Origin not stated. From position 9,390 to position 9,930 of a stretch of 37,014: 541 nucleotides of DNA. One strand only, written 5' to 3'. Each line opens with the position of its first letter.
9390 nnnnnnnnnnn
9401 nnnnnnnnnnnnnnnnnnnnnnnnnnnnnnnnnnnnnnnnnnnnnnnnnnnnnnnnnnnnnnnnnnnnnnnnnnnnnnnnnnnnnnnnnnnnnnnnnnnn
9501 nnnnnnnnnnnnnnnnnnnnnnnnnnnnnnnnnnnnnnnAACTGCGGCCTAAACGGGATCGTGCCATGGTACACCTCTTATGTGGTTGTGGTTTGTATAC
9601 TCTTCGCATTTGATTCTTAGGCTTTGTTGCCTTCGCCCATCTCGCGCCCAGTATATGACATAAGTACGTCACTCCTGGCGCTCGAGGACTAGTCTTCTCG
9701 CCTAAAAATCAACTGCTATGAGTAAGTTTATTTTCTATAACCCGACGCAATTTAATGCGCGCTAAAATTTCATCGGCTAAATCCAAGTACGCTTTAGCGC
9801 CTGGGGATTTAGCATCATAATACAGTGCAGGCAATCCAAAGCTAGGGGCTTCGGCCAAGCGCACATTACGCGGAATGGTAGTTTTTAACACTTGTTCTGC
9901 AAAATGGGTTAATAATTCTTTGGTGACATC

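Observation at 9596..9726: Second copy of the 131-bp element rewrites the ParA C-terminus identically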

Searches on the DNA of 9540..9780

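Call 62: search_rna_families(source=window, start=9540, end=9780, threshold=evalue, max_evalue=1)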
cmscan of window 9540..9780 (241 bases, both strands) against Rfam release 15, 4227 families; matches with E-value up to 1: 0.
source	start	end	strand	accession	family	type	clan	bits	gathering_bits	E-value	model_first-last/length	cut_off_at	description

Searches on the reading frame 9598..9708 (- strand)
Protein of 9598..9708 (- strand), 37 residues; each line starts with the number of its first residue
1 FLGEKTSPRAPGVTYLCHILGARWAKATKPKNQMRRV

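Call 63: search_protein_representatives(protein=window:9598-9708:-)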
Query: 37 residues. Proteins with E-value up to 0.001 (for the whole library): 11; up to 1e-10: 1; up to 1e-30: 0. The best 11 are listed.
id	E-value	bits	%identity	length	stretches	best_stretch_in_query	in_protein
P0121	9.1e-11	55.7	40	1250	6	9-33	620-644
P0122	9.3e-07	43.5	33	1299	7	9-30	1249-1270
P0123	4.3e-06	41.5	36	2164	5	10-31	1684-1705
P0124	7.3e-06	40.8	31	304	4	9-28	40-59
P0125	3.1e-05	38.9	68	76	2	15-37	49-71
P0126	4.1e-05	38.5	51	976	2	8-32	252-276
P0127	5.8e-05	38.1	44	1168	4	6-32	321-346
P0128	6.9e-05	37.8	41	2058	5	11-32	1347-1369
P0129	6.3e-04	34.9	39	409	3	8-32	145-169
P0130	6.9e-04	34.8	40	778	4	9-32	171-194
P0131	7.1e-04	34.8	34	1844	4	11-32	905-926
